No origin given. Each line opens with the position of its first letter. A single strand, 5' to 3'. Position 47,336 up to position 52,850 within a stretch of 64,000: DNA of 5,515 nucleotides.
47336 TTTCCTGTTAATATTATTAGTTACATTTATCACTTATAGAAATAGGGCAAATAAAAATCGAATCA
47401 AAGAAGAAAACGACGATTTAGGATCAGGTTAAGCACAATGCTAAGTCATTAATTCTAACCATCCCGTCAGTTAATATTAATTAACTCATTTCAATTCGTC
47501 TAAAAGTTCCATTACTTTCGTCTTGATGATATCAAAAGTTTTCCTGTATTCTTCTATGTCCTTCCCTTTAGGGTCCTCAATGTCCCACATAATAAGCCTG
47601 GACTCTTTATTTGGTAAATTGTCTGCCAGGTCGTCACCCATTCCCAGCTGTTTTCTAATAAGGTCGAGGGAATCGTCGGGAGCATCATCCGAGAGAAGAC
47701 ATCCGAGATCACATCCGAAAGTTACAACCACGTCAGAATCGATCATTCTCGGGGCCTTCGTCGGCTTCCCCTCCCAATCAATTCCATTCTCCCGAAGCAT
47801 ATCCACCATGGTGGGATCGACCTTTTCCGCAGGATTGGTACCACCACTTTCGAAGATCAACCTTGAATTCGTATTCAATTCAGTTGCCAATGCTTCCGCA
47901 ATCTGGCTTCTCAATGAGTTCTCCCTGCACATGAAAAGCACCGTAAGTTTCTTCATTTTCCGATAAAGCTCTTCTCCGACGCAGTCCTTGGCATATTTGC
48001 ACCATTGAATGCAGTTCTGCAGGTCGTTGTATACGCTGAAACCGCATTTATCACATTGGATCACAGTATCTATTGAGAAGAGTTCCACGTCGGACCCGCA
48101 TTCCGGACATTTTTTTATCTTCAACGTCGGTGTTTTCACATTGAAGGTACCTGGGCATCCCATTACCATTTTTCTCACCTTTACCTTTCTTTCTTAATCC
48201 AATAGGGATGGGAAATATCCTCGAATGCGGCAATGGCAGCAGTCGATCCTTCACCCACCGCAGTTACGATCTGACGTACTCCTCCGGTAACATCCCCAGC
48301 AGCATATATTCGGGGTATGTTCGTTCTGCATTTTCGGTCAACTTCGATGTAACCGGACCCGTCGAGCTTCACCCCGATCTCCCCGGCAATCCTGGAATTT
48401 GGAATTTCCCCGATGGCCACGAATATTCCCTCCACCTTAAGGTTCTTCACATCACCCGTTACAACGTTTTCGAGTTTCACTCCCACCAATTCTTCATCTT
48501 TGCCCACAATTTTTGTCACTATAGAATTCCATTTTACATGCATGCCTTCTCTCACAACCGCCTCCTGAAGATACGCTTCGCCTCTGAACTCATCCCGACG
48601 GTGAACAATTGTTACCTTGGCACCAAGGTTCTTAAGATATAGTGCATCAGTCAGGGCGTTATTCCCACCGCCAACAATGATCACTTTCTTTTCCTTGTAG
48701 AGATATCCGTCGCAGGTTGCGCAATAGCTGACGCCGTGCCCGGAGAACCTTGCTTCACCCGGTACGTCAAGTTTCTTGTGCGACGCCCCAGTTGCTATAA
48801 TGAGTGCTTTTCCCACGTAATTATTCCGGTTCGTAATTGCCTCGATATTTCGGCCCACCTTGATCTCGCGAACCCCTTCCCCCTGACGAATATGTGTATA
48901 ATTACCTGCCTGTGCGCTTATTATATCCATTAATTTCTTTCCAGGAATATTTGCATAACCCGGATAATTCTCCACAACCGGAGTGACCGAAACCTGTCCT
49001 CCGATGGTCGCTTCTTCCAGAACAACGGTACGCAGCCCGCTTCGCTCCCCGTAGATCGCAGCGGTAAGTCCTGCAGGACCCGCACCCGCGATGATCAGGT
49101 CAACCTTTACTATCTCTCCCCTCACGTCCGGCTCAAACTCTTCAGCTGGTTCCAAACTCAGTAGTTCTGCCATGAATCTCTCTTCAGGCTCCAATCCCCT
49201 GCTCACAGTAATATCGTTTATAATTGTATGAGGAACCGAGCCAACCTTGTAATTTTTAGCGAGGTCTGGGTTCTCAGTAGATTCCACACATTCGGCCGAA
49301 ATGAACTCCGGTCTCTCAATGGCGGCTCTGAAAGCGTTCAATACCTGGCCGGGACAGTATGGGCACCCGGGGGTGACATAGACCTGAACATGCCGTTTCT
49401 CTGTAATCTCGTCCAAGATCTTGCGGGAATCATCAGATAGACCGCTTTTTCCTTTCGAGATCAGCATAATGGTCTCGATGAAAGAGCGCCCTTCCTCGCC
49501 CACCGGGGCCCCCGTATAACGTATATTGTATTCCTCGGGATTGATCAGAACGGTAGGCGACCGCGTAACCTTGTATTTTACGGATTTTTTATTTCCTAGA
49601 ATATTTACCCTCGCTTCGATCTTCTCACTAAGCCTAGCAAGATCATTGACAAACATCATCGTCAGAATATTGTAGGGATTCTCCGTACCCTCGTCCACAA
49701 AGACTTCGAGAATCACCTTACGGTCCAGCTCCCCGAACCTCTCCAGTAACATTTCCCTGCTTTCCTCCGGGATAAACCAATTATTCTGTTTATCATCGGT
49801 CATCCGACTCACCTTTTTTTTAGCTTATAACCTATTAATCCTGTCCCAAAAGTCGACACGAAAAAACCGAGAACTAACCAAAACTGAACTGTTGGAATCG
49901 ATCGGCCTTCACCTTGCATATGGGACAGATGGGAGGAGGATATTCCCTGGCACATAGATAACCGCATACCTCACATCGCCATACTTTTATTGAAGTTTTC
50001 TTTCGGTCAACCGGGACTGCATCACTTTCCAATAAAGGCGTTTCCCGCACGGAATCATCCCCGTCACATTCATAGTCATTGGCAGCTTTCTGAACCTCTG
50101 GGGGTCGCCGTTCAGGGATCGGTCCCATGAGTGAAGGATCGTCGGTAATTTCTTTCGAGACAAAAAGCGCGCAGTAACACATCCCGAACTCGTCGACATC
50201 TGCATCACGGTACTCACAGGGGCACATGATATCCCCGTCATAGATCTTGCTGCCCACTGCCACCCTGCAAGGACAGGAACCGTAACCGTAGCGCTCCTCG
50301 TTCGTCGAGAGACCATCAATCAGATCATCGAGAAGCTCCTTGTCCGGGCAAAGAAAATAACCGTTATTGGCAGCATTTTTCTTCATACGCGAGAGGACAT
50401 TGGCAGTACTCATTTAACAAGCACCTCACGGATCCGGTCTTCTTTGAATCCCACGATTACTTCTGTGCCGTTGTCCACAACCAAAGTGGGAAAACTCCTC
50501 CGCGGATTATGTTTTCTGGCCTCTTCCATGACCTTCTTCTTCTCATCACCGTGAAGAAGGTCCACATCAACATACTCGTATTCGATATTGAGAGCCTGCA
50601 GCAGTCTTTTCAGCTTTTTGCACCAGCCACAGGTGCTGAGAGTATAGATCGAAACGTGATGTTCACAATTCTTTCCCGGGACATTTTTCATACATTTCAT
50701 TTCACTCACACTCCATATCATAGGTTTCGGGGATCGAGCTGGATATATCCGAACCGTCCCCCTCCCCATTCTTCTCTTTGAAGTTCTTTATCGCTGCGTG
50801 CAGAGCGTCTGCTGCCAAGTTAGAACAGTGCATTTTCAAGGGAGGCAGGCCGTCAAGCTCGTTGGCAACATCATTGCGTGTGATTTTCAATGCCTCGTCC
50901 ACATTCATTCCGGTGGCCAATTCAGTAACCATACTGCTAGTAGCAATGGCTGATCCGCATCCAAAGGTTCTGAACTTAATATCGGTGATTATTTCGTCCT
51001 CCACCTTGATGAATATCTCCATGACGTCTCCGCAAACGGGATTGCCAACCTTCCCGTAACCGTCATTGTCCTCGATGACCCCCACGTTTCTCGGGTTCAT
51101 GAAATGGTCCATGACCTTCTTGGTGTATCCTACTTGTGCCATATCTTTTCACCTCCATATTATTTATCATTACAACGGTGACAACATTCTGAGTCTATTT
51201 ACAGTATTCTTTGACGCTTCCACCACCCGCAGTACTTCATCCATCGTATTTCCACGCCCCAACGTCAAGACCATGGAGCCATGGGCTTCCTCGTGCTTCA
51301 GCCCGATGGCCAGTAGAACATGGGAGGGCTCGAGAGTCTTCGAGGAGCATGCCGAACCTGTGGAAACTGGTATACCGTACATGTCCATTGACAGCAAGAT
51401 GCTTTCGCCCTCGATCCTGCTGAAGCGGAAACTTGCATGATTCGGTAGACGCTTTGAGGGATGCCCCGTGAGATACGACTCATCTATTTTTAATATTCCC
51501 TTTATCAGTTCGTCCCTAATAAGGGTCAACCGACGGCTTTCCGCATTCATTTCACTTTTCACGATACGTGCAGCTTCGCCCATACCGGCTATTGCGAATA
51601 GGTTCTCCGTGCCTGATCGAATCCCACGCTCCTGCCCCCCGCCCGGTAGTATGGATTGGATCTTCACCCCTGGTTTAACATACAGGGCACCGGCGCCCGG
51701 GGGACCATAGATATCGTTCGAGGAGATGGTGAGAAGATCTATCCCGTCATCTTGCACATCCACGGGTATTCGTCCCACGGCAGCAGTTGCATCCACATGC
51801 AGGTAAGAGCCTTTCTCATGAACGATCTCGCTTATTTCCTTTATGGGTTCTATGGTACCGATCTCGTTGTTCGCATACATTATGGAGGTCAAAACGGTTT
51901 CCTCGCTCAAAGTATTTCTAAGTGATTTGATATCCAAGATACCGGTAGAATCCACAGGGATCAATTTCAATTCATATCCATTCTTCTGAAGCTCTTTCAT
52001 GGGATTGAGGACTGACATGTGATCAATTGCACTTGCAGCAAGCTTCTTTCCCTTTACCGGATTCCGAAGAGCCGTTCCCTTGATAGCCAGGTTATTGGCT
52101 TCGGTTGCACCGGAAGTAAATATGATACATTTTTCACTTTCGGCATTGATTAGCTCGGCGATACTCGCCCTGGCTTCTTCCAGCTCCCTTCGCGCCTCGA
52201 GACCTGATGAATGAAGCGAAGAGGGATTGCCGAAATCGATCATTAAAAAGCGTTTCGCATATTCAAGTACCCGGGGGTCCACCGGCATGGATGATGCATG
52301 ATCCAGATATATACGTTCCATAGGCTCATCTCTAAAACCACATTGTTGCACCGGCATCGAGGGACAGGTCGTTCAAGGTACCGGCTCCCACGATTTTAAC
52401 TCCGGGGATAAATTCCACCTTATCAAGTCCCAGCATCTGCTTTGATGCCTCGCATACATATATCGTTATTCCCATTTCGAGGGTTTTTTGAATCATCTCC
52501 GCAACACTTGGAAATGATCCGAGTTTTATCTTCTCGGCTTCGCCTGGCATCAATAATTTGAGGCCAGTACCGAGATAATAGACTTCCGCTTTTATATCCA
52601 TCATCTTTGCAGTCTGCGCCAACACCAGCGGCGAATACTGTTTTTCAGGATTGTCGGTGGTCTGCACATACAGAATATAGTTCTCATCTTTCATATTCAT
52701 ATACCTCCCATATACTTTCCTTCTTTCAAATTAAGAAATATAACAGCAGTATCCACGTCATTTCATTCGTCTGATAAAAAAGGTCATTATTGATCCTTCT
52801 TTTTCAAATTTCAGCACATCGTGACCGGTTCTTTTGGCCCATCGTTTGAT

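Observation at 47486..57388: Eighteen co-directional genes form a 9.9-kb anaerobe oxidative-stress, thiol-redox, Fe-S and sulfur-relay supercluster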

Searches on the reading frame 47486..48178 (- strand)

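Call 4: search_protein_families(library=pfam, proteins=[window:47486-48178:-], max_evalue=0.01)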
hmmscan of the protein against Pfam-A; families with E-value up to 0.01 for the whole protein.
window:47486-48178:- (230 aa): 5 families
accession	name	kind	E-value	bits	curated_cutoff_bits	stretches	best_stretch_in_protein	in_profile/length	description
PF01451.26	LMWPc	-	7.7e-16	59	23.2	1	80-154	1-84/144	Low molecular weight phosphotyrosine protein phosphatase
PF03604.18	Zn_ribbon_RPAB4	-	0.0013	18.8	24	1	23-47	2-25/32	DNA directed RNA polymerase, 7 kDa subunit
PF21344.3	Zn_ribbon_LysW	-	0.0018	18.3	27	1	23-46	2-28/46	Alpha-aminoadipate carrier protein LysW-like, globular domain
PF12773.13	DZR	-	0.0085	16.7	27.3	0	22-57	13-42/45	Double zinc ribbon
PF12760.12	Zn_ribbon_IS1595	-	0.0097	16.3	25.4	0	23-46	20-44/46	Transposase zinc-ribbon domain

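Call 32: search_protein_families(library=ncbifam, proteins=[window:47486-48169:-], max_evalue=0.001)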
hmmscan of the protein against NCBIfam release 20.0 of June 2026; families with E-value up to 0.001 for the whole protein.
window:47486-48169:- (227 aa): 3 families
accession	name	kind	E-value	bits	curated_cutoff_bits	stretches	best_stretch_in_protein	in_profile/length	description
TIGR02689.1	ars_reduc_gluta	equivalog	6.3e-14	52.2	157.6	1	77-151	3-78/126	arsenate reductase, glutathione/glutaredoxin type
NF010053.0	PRK13530.1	subfamily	2e-10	41.1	215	1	72-221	1-127/133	arsenate reductase (thioredoxin)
TIGR02691.1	arsC_pI258_fam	equivalog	2.8e-08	34.1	174.3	1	77-220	1-127/129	arsenate reductase (thioredoxin)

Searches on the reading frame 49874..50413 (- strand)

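Call 4: search_protein_families(library=pfam, proteins=[window:49874-50413:-], max_evalue=0.01)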
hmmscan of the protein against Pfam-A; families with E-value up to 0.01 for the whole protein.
window:49874-50413:- (179 aa): 2 families
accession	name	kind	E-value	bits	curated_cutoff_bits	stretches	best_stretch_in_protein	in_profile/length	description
PF02943.20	FeThRed_B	-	5.6e-20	71.8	22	1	10-91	9-92/106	Ferredoxin thioredoxin reductase catalytic beta chain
PF21349.2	RUBY_RBDX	-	2.7e-11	43.2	26.5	1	145-173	1-29/30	Rubrerythrin, rubredoxin-like domain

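Call 32: search_protein_families(library=ncbifam, proteins=[window:49874-50413:-], max_evalue=0.001)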
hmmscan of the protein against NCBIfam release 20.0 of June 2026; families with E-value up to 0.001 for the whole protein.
window:49874-50413:- (179 aa): 2 families
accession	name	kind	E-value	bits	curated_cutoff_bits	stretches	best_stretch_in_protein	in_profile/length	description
NF041072.1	FtrB_double_U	equivalog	8e-15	54.7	160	1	12-89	18-95/121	FtrB family double-selenoprotein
NF045767.1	RuberyRbr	equivalog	5.5e-06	26.5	200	1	138-176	152-190/194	rubrerythrin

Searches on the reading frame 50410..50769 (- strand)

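Call 4: search_protein_families(library=pfam, proteins=[window:50410-50769:-], max_evalue=0.01)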
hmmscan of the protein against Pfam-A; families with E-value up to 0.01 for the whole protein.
window:50410-50769:- (119 aa): 6 families
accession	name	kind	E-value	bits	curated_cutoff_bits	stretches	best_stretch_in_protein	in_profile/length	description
PF00462.30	Glutaredoxin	-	7.3e-14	52.2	22.9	1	39-100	1-57/60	Glutaredoxin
PF13417.12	GST_N_3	-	1.5e-06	28.9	22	1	42-102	2-55/75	Glutathione S-transferase, N-terminal domain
PF13409.12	GST_N_2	-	3.8e-06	27.9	25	1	46-107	1-59/70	Glutathione S-transferase, N-terminal domain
PF13098.12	Thioredoxin_2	-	0.0011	19.7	27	1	35-108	5-94/104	Thioredoxin-like domain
PF14595.12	Thioredoxin_9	-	0.0025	18.1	25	1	37-104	43-110/129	Thioredoxin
PF00085.26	Thioredoxin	-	0.0053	17.2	23.5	1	42-110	25-90/103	Thioredoxin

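Call 32: search_protein_families(library=ncbifam, proteins=[window:50410-50700:-], max_evalue=0.001)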
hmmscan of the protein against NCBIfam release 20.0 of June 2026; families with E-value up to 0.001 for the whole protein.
window:50410-50700:- (96 aa): 14 families
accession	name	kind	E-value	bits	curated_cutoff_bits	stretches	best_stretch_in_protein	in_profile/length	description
TIGR02196.1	GlrX_YruB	hypoth_equivalog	6.9e-16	58.5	88.55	1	16-94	2-73/74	glutaredoxin-like protein, YruB-family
NF041212.1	Uxx_star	subfamily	7.5e-09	35.7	66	1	16-86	1-65/70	Uxx-star family glutaredoxin-like (seleno)protein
TIGR02181.1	GRX_bact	equivalog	3.7e-08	33.5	90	1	16-77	1-58/80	glutaredoxin 3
TIGR02194.1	GlrX_NrdH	subfamily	5.9e-08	32.8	85.75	1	16-92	1-70/72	glutaredoxin-like protein NrdH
TIGR02200.1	GlrX_actino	hypoth_equivalog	5e-07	30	89.5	1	15-47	1-33/77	mycoredoxin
TIGR02180.1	GRX_euk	equivalog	5.9e-06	26.4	87.25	1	16-74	1-59/84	glutaredoxin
TIGR01617.1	arsC_related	subfamily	1.2e-05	25.6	75.05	0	17-46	2-31/117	Spx/MgsR family RNA polymerase-binding regulatory protein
NF041211.1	gluta_UXX_star_2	equivalog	1.2e-05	25.2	100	1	17-86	2-65/71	UXX-star (seleno)protein family 2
NF009885.0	PRK13344.1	equivalog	2e-05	24.5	152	0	16-42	2-28/132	transcriptional regulator Spx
NF007923.0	PRK10638.1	equivalog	8.3e-05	22.6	129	1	15-76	3-59/83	glutaredoxin 3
NF045501.1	HUGP_GUXX-star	exception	0.00013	21.5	325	1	13-85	164-230/236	HUGP/GUXX-star fusion selenoprotein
TIGR01262.1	maiA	equivalog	0.00016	21.3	171.05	1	31-79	15-61/211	maleylacetoacetate isomerase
NF047338.1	gluta_UXX_star_3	exception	0.00081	19.4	97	0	16-75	1-56/70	UXX-star (seleno)protein family 3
NF041114.2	gluta_UXX_star_1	equivalog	0.00093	19.4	72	0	16-86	1-65/70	UXX-star selenoprotein family 1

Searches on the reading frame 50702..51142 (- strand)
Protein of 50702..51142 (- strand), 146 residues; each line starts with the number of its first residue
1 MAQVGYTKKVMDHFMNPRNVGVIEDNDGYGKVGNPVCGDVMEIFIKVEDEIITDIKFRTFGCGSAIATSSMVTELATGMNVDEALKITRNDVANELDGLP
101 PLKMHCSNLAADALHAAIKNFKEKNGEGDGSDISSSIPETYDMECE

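Call 4: search_protein_families(library=pfam, proteins=[window:50702-51142:-], max_evalue=0.01)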
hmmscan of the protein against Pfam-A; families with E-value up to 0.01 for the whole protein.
window:50702-51142:- (146 aa): 1 family
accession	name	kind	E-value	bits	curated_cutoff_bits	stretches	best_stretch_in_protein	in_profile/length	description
PF01592.21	NifU_N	-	1.2e-50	171.3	22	1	6-126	2-125/127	NifU-like N terminal domain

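Call 32: search_protein_families(library=ncbifam, proteins=[window:50702-51142:-], max_evalue=0.001)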
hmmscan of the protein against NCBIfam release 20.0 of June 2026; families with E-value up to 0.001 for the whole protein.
window:50702-51142:- (146 aa): 4 families
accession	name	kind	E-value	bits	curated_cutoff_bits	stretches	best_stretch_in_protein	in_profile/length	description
TIGR03419.1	NifU_clost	equivalog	7e-62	207.2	187.9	1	6-125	1-120/121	Fe-S cluster assembly scaffold protein NifU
TIGR02000.1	NifU_proper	equivalog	1.9e-44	152.2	273.3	1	6-125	4-125/290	Fe-S cluster assembly protein NifU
TIGR01999.1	iscU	equivalog_domain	3.1e-44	150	192.4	1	6-125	1-123/124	Fe-S cluster assembly scaffold IscU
TIGR01994.1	SUF_scaf_2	equivalog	9e-20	71.1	92.5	1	6-89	5-88/137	Fe-S cluster assembly sulfur transfer protein SufU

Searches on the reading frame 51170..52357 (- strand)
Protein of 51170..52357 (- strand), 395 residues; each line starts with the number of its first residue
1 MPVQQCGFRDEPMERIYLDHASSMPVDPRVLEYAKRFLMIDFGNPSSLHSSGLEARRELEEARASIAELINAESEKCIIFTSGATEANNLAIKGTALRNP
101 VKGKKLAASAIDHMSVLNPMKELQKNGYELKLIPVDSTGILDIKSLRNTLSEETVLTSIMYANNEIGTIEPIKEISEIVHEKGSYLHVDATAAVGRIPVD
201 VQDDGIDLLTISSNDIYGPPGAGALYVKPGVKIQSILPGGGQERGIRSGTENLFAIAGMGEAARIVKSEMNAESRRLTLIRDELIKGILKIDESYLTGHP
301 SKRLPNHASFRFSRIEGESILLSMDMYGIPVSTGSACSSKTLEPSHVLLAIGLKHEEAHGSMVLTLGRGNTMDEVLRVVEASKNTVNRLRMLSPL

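Call 4: search_protein_families(library=pfam, proteins=[window:51170-52357:-], max_evalue=0.01)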
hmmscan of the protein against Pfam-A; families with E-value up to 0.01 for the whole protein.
window:51170-52357:- (395 aa): 3 families
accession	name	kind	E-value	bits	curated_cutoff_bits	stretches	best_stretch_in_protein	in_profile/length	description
PF00266.25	Aminotran_5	-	6.9e-75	252.8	21.5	1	16-377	1-370/371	Aminotransferase class-V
PF01212.27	Beta_elim_lyase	-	8e-05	22.5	27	1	76-191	48-170/288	Beta-eliminating lyase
PF00282.25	Pyridoxal_deC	-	0.0087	15.3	27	0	127-193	166-238/375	Pyridoxal-dependent decarboxylase conserved domain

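Call 32: search_protein_families(library=ncbifam, proteins=[window:51170-52321:-], max_evalue=0.001)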
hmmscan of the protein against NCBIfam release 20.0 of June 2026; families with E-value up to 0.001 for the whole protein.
window:51170-52321:- (383 aa): 24 families
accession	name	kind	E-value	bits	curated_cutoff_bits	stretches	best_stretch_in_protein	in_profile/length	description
TIGR03402.1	FeS_nifS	equivalog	2.2e-132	441.4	530.75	1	4-383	1-379/379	cysteine desulfurase NifS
TIGR02006.1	IscS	equivalog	4.5e-117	391.4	643.2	1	3-383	4-384/402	IscS subfamily cysteine desulfurase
NF010611.0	PRK14012.1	equivalog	2.8e-115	385.5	548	1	4-383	7-388/406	IscS subfamily cysteine desulfurase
TIGR03235.1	DNA_S_dndA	equivalog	2.2e-99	333.1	480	1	5-351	1-350/353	cysteine desulfurase DndA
TIGR03403.1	nifS_epsilon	equivalog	7.1e-91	304.9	587.7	1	4-381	1-380/382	NifS family cysteine desulfurase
NF002806.0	PRK02948.1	subfamily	1.1e-83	281.4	304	1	4-375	2-373/381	IscS subfamily cysteine desulfurase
TIGR01979.1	sufS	subfamily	1.8e-43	149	475.1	1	4-217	20-235/403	SufS family cysteine desulfurase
TIGR01977.1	am_tr_V_EF2568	hypoth_equivalog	1.8e-41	142.4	377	1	4-327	1-339/376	cysteine desulfurase family protein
NF041166.1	f2_encap_cargo1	exception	1.1e-33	117.3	800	1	47-219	291-464/623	family 2A encapsulin nanocompartment cargo protein cysteine desulfurase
NF006791.0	PRK09295.1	equivalog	3.3e-32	112.1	661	1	4-226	25-248/406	cysteine desulfurase SufS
TIGR01976.1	am_tr_V_VC1184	hypoth_equivalog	5.2e-28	98.5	352.35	1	3-219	19-235/401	cysteine desulfurase-like protein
NF008126.0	PRK10874.1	equivalog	4.6e-24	85.3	607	1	3-219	20-238/401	cysteine desulfurase CsdA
TIGR03392.1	FeS_syn_CsdA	equivalog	3.3e-22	79.2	493.6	1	3-219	17-235/398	cysteine desulfurase CsdA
NF040779.1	Sec_lyase_SclA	exception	5.5e-20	71.6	525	1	5-228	2-226/378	selenocysteine lyase SclA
TIGR04343.1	egtE_PLP_lyase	equivalog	2.3e-14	53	400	1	44-222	53-222/370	ergothioneine biosynthesis PLP-dependent enzyme EgtE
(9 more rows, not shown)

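Call 66: search_solved_structures(query=window:51170-52321:-, max_evalue=1e-40, show_alignments=2)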
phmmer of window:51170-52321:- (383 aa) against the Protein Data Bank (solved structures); distinct sequences matched with E-value up to 1e-40: 27.
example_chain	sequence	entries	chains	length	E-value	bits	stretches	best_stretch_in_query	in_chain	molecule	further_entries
4eb5_A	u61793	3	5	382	9.1e-135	452.6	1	5-383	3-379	Probable cysteine desulfurase 2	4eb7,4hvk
4r5f_A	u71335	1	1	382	8.8e-134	449.3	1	5-383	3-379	Cysteine desulfurase IscS 2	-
9wep_A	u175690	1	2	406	8.7e-103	347.4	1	4-382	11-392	cysteine desulfurase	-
9wer_A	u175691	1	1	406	3e-101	342.3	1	4-382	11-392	cysteine desulfurase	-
9wfe_A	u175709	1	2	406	1.1e-100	340.5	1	4-382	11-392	cysteine desulfurase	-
9wew_A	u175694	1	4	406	1.5e-100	340.1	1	4-382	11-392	cysteine desulfurase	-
9wf8_A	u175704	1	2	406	1e-99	337.3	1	4-382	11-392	cysteine desulfurase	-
9wfb_A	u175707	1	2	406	1e-99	337.3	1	4-382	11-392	cysteine desulfurase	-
9wfy_A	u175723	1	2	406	1.9e-99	336.4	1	4-382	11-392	cysteine desulfurase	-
1p3w_B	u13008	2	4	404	1.3e-94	320.5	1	4-383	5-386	Cysteine desulfurase | Cysteine desulfurase IscS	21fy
3lvj_A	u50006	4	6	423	1.6e-94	320.2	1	4-383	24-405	Cysteine desulfurase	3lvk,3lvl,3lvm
6nzu_A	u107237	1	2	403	6.9e-87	295.1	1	3-383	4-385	Cysteine desulfurase, mitochondrial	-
8pk8_A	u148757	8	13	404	7.2e-87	295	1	3-383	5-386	Cysteine desulfurase | Isoform Mitochondrial of Cysteine desulfurase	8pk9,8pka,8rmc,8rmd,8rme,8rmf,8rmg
8tvt_A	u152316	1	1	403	7.2e-87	295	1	3-383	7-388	Cysteine desulfurase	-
5wkp_A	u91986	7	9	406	7.4e-87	295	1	3-383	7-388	Cysteine desulfurase, mitochondrial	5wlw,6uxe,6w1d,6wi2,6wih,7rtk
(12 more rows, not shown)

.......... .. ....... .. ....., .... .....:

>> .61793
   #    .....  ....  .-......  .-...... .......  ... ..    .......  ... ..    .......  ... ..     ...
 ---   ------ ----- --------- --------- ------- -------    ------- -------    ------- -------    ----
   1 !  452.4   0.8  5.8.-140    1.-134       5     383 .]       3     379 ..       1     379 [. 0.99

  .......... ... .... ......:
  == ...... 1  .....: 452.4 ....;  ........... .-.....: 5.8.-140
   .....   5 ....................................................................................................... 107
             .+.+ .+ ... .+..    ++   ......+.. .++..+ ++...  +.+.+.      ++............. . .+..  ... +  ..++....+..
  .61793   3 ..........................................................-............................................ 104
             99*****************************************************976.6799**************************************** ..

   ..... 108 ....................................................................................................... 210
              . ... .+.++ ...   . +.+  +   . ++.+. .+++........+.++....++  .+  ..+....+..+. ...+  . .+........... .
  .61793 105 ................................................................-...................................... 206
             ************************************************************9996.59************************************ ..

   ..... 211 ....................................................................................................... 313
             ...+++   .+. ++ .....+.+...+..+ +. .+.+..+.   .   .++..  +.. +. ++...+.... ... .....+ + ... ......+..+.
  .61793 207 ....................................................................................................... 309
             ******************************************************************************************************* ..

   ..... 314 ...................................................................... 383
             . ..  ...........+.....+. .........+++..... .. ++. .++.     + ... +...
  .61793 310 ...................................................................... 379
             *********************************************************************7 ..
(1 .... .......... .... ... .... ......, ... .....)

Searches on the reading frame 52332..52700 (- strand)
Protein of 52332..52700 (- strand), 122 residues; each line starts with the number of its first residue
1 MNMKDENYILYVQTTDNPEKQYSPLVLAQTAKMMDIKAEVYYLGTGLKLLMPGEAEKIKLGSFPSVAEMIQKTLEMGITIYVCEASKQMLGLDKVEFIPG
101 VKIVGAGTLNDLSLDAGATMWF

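Call 4: search_protein_families(library=pfam, proteins=[window:52332-52700:-], max_evalue=0.01)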
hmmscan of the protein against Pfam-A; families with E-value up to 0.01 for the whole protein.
window:52332-52700:- (122 aa): 2 families
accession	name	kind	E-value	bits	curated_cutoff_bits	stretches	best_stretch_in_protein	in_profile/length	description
PF02635.20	DsrE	-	4.5e-14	53.1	22.7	1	9-122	3-116/116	DsrE/DsrF-like family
PF13686.11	DrsE_2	-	3.8e-13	50.1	25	2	58-110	93-145/156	DsrE/DsrF/DrsH-like family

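Call 32: search_protein_families(library=ncbifam, proteins=[window:52332-52700:-], max_evalue=0.001)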
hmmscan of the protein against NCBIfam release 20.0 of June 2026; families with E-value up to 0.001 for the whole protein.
window:52332-52700:- (122 aa): 1 family
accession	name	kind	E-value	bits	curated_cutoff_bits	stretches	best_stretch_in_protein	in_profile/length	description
NF047629.1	SulfCarrDsrE2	equivalog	7.2e-06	26.3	210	0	57-120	94-157/159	sulfur carrier protein DsrE2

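Call 72: search_solved_structures(query=window:52332-52700:-, max_evalue=1, show_alignments=1)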
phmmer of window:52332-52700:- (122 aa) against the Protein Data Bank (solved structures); distinct sequences matched with E-value up to 1: 4.
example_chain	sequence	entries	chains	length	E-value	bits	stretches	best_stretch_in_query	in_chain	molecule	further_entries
3mc3_A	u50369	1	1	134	5.2e-11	46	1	11-122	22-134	DsrE/DsrF-like family protein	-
3pnx_A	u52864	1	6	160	0.00048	23.6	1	44-106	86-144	Putative sulfurtransferase dsrE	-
8uja_A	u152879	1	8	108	0.11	16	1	57-108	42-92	T33-fn10: engineered DrsE like sulfur reductase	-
2pd2_A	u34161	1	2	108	0.6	13.6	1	67-108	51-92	Hypothetical protein ST0148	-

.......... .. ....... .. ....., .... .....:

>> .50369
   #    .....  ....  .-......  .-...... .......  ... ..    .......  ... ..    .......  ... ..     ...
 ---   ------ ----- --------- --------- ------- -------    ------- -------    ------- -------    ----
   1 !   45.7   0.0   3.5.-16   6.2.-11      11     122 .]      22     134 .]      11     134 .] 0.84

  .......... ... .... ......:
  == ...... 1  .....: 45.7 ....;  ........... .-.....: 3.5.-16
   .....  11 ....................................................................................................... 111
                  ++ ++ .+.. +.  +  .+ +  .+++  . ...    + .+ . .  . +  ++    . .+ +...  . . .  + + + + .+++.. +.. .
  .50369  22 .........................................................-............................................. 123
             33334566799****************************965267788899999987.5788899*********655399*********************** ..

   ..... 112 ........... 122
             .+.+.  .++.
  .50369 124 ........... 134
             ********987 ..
